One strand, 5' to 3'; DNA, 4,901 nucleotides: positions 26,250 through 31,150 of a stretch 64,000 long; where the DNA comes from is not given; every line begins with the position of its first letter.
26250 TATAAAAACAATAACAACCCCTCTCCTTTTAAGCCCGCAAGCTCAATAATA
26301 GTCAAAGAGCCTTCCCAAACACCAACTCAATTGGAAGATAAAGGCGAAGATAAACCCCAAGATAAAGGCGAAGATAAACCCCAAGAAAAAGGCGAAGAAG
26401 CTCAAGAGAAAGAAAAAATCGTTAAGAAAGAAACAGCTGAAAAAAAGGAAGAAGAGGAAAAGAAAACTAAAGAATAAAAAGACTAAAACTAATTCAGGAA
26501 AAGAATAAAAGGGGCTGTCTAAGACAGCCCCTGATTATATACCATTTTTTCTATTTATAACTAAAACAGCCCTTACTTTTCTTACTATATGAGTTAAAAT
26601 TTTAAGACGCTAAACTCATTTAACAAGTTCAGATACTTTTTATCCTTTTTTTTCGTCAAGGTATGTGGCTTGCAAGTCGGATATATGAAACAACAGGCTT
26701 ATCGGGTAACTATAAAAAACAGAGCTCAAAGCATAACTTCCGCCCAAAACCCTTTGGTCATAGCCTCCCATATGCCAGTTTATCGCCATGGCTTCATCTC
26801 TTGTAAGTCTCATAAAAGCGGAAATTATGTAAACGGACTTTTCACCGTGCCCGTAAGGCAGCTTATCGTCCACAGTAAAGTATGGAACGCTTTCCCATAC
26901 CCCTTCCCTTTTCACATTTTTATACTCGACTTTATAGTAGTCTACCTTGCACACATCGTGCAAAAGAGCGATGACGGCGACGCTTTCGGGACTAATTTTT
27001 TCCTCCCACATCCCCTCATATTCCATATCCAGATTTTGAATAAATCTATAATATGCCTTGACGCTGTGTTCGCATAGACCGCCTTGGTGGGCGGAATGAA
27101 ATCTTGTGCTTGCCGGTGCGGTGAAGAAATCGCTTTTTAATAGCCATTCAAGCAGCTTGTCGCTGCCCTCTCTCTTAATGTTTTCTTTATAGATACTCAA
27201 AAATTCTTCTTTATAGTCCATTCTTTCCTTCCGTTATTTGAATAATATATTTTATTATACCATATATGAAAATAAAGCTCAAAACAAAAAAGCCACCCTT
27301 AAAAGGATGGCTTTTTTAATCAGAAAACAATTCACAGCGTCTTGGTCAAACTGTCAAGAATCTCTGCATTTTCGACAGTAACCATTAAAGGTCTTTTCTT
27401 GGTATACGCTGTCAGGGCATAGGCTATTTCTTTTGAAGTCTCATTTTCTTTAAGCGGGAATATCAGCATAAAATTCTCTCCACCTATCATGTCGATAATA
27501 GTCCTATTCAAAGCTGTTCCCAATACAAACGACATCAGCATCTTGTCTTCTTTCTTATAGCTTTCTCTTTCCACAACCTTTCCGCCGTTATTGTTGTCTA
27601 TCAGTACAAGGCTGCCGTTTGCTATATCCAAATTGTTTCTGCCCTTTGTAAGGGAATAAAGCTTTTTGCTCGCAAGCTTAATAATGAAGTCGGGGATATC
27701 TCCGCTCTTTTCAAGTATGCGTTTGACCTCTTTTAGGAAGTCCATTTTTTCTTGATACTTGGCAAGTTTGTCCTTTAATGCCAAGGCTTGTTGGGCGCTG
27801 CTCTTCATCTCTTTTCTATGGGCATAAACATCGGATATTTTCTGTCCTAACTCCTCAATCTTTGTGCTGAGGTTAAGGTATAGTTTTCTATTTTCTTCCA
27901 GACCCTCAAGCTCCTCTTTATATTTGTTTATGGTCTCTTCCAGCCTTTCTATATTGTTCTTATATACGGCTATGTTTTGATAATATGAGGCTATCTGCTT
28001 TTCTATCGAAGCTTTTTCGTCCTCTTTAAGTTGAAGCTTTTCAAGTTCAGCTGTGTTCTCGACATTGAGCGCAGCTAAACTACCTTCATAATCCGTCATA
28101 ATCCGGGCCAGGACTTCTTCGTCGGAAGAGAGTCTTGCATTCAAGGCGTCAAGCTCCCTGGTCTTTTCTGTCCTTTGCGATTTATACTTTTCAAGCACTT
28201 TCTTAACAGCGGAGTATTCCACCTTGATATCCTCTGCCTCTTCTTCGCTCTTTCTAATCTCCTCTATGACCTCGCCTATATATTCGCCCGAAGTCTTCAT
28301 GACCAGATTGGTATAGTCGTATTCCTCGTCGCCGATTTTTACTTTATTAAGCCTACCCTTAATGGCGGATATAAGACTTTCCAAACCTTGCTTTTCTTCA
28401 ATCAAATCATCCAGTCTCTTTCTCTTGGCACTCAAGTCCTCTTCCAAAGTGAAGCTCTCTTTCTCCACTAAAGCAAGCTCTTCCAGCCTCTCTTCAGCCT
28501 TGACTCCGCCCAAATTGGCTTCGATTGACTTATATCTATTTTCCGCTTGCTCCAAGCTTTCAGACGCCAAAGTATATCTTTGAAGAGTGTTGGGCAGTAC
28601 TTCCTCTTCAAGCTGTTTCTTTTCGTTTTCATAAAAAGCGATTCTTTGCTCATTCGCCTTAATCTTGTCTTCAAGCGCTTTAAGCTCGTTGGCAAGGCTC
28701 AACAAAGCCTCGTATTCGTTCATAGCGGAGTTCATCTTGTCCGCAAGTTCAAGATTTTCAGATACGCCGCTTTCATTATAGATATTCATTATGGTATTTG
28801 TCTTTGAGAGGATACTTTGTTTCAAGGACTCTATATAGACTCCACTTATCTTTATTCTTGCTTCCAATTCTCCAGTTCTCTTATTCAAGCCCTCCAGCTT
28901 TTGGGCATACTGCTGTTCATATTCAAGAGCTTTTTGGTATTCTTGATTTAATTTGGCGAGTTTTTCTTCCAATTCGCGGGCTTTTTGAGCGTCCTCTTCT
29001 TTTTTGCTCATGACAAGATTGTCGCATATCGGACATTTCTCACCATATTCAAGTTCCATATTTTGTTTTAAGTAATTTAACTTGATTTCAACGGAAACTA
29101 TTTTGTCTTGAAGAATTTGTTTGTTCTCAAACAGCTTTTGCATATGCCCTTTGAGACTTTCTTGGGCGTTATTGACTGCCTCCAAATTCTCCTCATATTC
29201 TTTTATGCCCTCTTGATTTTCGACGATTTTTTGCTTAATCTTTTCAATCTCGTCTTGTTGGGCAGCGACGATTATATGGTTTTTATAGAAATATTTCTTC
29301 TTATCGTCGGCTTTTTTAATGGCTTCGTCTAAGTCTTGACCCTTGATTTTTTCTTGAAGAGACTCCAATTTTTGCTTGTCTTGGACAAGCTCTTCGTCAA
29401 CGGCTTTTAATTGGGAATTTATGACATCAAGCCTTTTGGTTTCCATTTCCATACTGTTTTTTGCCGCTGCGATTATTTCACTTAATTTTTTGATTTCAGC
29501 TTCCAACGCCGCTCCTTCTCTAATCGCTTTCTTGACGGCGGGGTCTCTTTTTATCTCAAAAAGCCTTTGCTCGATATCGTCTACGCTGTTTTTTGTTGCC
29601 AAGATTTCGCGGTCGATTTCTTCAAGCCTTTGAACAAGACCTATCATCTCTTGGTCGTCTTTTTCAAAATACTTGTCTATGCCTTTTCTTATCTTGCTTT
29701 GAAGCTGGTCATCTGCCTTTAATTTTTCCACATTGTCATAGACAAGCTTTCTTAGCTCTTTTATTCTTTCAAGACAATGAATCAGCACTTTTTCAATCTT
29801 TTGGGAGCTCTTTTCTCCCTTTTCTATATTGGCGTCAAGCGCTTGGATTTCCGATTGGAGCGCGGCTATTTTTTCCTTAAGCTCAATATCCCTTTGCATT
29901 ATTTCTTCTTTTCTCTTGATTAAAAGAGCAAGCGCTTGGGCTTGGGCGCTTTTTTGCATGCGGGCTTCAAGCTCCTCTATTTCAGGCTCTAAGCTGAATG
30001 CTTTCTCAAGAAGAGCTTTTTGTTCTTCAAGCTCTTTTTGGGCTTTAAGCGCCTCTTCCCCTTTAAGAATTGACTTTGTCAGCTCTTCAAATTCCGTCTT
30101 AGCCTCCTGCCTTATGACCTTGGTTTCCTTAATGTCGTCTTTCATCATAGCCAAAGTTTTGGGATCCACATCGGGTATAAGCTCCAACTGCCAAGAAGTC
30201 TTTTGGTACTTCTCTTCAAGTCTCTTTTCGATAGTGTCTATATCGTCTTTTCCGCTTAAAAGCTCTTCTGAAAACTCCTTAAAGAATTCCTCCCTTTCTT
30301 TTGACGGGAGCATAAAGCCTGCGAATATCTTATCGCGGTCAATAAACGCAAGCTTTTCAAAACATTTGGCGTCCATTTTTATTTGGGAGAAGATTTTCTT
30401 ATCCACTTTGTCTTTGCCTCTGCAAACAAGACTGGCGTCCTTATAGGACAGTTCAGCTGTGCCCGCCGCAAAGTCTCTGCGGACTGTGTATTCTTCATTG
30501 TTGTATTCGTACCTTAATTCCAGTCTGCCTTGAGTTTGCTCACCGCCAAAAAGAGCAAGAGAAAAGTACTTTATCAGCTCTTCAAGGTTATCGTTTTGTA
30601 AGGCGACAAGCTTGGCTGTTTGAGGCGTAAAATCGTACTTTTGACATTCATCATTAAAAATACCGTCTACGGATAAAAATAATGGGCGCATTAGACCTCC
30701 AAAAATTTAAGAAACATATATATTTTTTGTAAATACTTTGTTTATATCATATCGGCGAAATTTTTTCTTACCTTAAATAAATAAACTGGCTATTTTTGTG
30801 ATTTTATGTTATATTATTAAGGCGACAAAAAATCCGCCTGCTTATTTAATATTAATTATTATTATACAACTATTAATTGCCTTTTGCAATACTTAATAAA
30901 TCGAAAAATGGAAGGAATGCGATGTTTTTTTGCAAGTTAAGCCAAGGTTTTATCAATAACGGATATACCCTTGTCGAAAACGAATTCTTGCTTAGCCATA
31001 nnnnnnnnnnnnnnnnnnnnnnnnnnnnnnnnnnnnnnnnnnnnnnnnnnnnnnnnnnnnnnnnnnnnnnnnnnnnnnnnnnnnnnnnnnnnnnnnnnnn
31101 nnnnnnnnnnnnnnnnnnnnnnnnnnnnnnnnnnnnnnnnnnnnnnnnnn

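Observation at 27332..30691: Rad50/SbcC-like protein that keeps the zinc hook but has lost all ATPase motifs, with no SbcD partner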

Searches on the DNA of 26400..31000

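Call 83: search_rna_families(source=window, start=26400, end=31000, threshold=evalue, max_evalue=1)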
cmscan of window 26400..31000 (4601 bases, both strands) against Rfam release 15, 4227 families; matches with E-value up to 1: 2.
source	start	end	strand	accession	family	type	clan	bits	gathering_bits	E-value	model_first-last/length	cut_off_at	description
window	26497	26584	-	RF00558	L20_leader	Cis-reg; leader;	-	29.9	58.7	0.0054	1-127/127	no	Ribosomal protein L20 leader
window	27178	27317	+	RF04180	BTnc231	Gene; sRNA;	-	20.2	80.4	0.74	1-154/154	no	Bacteroides sRNA BTnc231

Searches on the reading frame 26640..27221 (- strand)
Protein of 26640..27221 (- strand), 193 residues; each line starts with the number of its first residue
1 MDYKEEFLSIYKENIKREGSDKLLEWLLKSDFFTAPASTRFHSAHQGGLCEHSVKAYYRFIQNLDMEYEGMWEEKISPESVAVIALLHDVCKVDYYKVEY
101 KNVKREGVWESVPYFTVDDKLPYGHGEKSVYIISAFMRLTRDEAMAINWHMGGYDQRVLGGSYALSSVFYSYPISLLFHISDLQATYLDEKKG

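Call 3: search_protein_families(library=pfam, proteins=[window:26640-27221:-], max_evalue=1)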
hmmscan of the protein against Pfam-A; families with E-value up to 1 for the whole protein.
window:26640-27221:- (193 aa): 1 family
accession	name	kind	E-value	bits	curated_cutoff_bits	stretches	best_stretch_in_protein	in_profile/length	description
PF01966.28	HD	-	0.003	18.3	22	1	69-155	20-90/116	HD domain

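Call 4: search_protein_families(library=ncbifam, proteins=[window:26640-27221:-], max_evalue=1)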
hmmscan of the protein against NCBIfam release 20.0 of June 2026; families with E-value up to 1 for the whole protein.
window:26640-27221:- (193 aa): 0 families

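Call 32: search_protein_families(library=padloc, proteins=[window:26640-27221:-], max_evalue=0.01)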
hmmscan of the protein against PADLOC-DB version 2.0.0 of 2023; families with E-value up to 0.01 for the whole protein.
window:26640-27221:- (193 aa): 0 families

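Call 51: search_solved_structures(query=window:26640-27221:-, max_evalue=10, show_alignments=2)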
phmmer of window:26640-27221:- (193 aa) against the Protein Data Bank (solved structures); distinct sequences matched with E-value up to 10: 1.
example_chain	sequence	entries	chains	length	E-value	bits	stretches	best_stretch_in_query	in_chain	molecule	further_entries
9k9w_M2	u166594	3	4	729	0.88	12.3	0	72-128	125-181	Glr2806 protein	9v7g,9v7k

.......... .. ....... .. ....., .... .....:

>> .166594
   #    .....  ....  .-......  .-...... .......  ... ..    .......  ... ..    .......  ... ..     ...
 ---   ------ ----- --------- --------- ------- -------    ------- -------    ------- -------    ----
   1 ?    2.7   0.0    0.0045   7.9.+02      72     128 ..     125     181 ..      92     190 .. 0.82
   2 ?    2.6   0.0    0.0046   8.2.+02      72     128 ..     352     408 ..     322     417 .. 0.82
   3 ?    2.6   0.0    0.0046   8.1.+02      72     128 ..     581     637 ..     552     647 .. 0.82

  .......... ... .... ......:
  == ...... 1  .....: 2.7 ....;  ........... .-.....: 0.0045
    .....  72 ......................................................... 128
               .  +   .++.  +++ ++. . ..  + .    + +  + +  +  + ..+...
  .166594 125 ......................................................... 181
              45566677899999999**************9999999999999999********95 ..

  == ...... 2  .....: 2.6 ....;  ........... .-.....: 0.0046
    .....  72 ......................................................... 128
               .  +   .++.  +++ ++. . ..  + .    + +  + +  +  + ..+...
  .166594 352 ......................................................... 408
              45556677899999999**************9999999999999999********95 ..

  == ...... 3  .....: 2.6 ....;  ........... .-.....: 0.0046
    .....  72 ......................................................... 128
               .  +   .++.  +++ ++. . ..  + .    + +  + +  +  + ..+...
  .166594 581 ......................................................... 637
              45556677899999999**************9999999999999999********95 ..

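Call 52: search_protein_families(library=phrogs, proteins=[window:26640-27221:-], max_evalue=0.01)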
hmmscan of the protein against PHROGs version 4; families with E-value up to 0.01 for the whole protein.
window:26640-27221:- (193 aa): 2 families
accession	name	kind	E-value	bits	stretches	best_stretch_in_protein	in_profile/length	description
phrog_28876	-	other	1.2e-47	163.6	1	1-191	2-195/435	metal-dependent phosphohydrolase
phrog_5889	-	unknown function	7.1e-31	108.4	1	3-186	15-193/242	-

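Call 92: find_homologous_proteins(query=window:26640-27221:-, max_evalue=0.00001)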
Query window:26640-27221:- (193 aa): 8000 proteins with E <= 0.00001 among 8000 candidates; the best 120 are listed.
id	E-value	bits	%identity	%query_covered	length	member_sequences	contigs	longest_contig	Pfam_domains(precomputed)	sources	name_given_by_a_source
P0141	2.8e-127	440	100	100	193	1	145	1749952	-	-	-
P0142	4.3e-117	407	90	99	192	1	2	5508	-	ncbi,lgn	ncbi:MAG: hydrolase [Bacillota bacterium]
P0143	1.7e-113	395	87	98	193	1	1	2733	-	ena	-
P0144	5.4e-113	393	86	98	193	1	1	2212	-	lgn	-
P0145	1.9e-106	372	80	99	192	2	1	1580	-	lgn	-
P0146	2.0e-106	372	81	99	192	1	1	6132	-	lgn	-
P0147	3.0e-106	371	80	99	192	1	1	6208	-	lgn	-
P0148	5.4e-106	370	80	99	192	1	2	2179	-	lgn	-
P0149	6.6e-106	370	80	99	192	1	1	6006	-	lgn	-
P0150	9.1e-106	370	79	99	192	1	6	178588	-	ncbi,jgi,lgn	jgi:hypothetical protein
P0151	4.6e-105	367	79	99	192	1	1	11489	-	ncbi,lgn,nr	ncbi:MAG: hydrolase [Clostridia bacterium]|nr:hydrolase [Clostridia bacterium]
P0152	2.0e-104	365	81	99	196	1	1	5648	-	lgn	-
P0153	2.8e-104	365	80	99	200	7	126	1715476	-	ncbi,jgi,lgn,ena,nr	ncbi:MAG: hydrolase [Christensenellales bacterium]|jgi:hypothetical protein|nr:hydrolase [Clostridia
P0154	4.8e-104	364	79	99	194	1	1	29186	-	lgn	-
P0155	1.2e-103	363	79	99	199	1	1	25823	-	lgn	-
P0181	9.4e-96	337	76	99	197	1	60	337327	-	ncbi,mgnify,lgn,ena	mgnify:FL=1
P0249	2.7e-89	316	73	98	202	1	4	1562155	-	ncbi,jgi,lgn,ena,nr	ncbi:MAG: hydrolase [Clostridiales bacterium]|nr:hydrolase [Clostridiales bacterium]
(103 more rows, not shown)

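Call 100: predict_structure(alignment_id=A9)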
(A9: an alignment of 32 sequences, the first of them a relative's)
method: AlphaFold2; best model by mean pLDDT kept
length: 193 residues; sequences in the alignment: 32
mean_pLDDT: 86.5   pTM: 0.84
mean pLDDT of the five models: 86.5, 86.0, 84.3, 84.2, 83.1
residues with pLDDT >= 90: 110; 70-90: 55; 50-70: 23; < 50: 5
segments of 3 or more residues with pLDDT < 50: 158-162
pLDDT, mean of each block of 10 residues (from residue 1): 95 97 98 88 85 97 96 96 97 86 87 75 76 96 90 55 61 91 86 59
secondary structure, 60 per line:
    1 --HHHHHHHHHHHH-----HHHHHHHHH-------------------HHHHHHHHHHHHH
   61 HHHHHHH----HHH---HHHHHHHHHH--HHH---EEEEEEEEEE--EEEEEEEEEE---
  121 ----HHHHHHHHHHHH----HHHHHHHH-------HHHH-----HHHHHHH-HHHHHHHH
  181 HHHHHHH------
elements in order: H3-14 H20-28 H48-67 H78-87 E96-105 E108-117 H125-136 H141-148 H156-159 H165-171 H173-187

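Call 102: fold_search(model_id=the predicted structure, library=pdb)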
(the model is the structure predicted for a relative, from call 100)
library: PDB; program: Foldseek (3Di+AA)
matches with E <= 10: 263; with E <= 0.001: 0
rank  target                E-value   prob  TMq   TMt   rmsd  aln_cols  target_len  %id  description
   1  9h3f_A                1.5e-02  1.00  0.59  0.54   5.9       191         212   17  Cryo-EM structure of YhaM (released 2025-08-06)
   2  4rnd_A                1.8e-01  0.23  0.19  0.21  17.9       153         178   11  Crystal Structure of the subunit DF-assembly of the eukaryotic V-ATPase. (released 2014-12-10)
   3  8rd8_GS               1.8e-01  0.20  0.15  0.17  11.7       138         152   14  Cryo-EM structure of P. urativorans 70S ribosome in complex with hibernation factors Balon and RaiA (structure 1). (released 2024-02-21)
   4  9oq0_B                3.4e-01  0.08  0.15  0.12  15.8       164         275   12  Structure of the sweet receptor bound to sucralose in the compact state, transmembrane domain (released 2025-08-27)
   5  9tvu_g                3.6e-01  0.16  0.20  0.23  13.0       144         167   18  Structure of the Chlamydomonas reinhardtii chlororibosome (released 2026-02-18)
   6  2zm6_G                4.5e-01  0.12  0.17  0.19  12.3       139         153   12  Crystal structure of the Thermus thermophilus 30S ribosomal subunit (released 2009-04-14)
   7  3j9m_AF               4.7e-01  0.23  0.20  0.19  13.8       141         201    8  Structure of the human mitochondrial ribosome (class 1) (released 2015-04-15)
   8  5uz4_G                5.0e-01  0.14  0.16  0.19  12.2       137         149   17  The cryo-EM structure of YjeQ bound to the 30S subunit suggests a fidelity checkpoint function for this protein in rib (released 2017-04-19)
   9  8caz_G                5.0e-01  0.10  0.14  0.16  12.1       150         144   12  empty 30S head (released 2023-07-26)
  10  7nqh_AG               5.9e-01  0.20  0.19  0.18  13.9       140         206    8  55S mammalian mitochondrial ribosome with mtRF1a and P-site tRNAMet (released 2021-05-05)
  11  5d80_g                5.9e-01  0.11  0.17  0.16  25.3       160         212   14  Crystal Structure of Yeast V1-ATPase in the Autoinhibited Form (released 2016-06-08)
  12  8wz2_R                6.2e-01  0.10  0.19  0.14  14.8       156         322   15  Structure of 26RFa-pyroglutamylated RFamide peptide receptor complex (released 2024-06-19)
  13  8zrt_R                6.2e-01  0.08  0.17  0.13  17.0       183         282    9  Cryo-EM structure focused on the receptor of the ET-1 bound ETBR-DNGI complex (released 2024-10-02)
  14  6w2x_B                6.5e-01  0.11  0.20  0.08  14.8       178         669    9  CryoEM Structure of Inactive GABAB Heterodimer (released 2020-07-01)
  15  3j0l_T                6.9e-01  0.15  0.20  0.21  14.0       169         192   11  Core of mammalian 80S pre-ribosome in complex with tRNAs fitted to a 9.8A cryo-EM map: classic PRE state 1 (released 2011-11-16)
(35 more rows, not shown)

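Call 105: find_encoding_contigs(protein=P0249, flank=6000, max_places=2)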
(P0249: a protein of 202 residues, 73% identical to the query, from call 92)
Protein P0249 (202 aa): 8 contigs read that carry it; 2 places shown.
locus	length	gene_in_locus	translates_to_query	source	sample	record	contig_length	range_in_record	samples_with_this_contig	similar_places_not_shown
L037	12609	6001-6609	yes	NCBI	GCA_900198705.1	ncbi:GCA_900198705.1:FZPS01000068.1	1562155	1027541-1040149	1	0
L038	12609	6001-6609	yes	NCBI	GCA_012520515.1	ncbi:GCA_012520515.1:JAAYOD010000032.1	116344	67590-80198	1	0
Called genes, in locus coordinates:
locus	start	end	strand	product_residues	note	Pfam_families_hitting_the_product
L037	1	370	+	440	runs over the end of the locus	PF02878:PGM_PMM_I, PF02879:PGM_PMM_II, PF02880:PGM_PMM_III, PF00408:PGM_PMM_IV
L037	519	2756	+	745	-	PF19732:SpoIIE_N (weak), PF07228:SpoIIE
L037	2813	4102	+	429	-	PF01171:ATP_bind_3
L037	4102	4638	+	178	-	PF00156:Pribosyltran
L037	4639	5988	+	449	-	PF01743:PolyA_pol, PF12627:PolyA_pol_RNAbd, PF01966:HD (weak)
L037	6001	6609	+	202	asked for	-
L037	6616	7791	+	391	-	PF01545:Cation_efflux, PF16916:ZT_dimer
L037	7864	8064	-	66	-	-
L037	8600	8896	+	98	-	PF03780:Asp23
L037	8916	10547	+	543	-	PF02734:Dak2, PF21645:FakA-like_M, PF13684:FakA-like_C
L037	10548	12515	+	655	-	PF17191:RecG_wedge, PF04851:ResIII, PF00176:SNF2-rel_dom, PF00270:DEAD, PF00271:Helicase_C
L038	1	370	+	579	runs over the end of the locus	PF02878:PGM_PMM_I, PF02879:PGM_PMM_II, PF02880:PGM_PMM_III, PF00408:PGM_PMM_IV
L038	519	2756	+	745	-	PF19732:SpoIIE_N (weak), PF07228:SpoIIE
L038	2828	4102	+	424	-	PF01171:ATP_bind_3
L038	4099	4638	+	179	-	PF00156:Pribosyltran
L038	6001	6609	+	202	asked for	-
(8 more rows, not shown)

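Call 106: find_encoding_contigs(protein=P0181, flank=6000, max_places=2)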
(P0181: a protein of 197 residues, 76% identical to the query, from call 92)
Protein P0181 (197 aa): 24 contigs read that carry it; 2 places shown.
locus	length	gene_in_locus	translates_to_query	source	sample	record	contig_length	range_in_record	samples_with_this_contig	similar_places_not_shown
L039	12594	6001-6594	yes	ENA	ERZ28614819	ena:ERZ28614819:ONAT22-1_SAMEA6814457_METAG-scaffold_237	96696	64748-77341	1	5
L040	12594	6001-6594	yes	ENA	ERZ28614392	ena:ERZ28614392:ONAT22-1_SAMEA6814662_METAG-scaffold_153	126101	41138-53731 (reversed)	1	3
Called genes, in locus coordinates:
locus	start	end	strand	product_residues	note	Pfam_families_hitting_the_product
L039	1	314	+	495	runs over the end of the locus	PF08903:DUF1846, PF20921:DUF1846_C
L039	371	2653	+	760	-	PF19732:SpoIIE_N, PF07228:SpoIIE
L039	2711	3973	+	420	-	PF01171:ATP_bind_3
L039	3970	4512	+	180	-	PF00156:Pribosyltran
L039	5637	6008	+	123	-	-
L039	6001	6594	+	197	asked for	-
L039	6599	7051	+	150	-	PF00583:Acetyltransf_1 (weak), PF13673:Acetyltransf_10, PF13508:Acetyltransf_7 (weak)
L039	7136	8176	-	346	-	PF01569:PAP2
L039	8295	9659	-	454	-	PF03448:MgtE_N, PF00571:CBS, PF01769:MgtE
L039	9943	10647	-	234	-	PF00106:adh_short, PF01370:Epimerase (weak), PF08659:KR, PF13460:NAD_binding_10 (weak), PF13561:adh_short_C2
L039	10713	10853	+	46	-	-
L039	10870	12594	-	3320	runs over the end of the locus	PF09479:Flg_new (faint), PF18998:Flg_new_2, PF13306:LRR_5, PF13855:LRR_8 (faint), PF13306:LRR_5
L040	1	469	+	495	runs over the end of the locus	PF08903:DUF1846, PF20921:DUF1846_C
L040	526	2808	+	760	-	PF19732:SpoIIE_N, PF07228:SpoIIE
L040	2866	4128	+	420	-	PF01171:ATP_bind_3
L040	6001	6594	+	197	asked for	-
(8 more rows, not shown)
